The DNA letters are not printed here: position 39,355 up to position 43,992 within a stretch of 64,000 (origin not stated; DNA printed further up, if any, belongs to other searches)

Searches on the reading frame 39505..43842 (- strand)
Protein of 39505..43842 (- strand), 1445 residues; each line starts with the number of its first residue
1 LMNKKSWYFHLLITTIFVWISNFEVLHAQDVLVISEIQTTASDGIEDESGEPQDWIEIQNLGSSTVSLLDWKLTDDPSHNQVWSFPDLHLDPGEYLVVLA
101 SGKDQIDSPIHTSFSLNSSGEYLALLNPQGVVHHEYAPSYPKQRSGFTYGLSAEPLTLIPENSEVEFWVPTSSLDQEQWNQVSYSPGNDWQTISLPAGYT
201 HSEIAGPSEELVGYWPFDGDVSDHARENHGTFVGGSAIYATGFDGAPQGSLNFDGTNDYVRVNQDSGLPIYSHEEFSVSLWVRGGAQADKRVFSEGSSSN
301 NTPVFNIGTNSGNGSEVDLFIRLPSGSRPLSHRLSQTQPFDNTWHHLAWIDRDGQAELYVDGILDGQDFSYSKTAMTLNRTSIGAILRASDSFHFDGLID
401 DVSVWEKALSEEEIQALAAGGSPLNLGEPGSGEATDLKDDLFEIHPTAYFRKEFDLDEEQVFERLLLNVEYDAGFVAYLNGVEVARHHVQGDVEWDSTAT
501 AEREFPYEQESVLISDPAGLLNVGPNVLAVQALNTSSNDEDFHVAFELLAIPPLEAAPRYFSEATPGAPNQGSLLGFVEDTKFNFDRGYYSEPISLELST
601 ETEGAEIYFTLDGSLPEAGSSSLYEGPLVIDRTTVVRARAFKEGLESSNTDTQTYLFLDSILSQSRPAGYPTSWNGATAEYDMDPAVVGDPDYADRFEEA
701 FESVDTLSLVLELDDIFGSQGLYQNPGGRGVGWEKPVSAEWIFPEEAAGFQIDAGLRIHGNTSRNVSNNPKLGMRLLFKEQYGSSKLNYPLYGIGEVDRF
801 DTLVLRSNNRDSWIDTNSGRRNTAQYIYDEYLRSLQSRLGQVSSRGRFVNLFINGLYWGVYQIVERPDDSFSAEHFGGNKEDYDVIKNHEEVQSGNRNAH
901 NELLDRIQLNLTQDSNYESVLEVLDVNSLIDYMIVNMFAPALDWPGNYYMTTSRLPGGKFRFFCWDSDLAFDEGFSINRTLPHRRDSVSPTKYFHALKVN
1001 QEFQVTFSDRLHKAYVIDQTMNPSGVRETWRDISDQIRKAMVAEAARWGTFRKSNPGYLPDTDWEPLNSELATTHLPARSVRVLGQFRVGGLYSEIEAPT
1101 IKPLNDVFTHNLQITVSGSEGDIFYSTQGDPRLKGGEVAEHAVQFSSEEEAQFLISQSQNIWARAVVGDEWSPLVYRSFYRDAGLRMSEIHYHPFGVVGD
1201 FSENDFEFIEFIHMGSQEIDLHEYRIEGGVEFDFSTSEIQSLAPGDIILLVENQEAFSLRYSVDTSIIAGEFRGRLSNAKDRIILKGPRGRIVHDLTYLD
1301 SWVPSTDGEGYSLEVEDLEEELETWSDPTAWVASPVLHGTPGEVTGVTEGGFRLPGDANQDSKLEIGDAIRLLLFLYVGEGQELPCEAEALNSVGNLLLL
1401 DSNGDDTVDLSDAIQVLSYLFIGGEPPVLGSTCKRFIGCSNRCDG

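Call 46: search_protein_families(library=ncbifam, proteins=[window:39505-43842:-], max_evalue=0.00001)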
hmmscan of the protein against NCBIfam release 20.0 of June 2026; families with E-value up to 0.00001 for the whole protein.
window:39505-43842:- (1445 aa): 1 family
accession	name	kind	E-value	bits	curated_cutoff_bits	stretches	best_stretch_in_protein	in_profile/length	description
NF052521.1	TafC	equivalog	2.2e-13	50.1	410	1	250-418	194-360/373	TafC family fimbrial protein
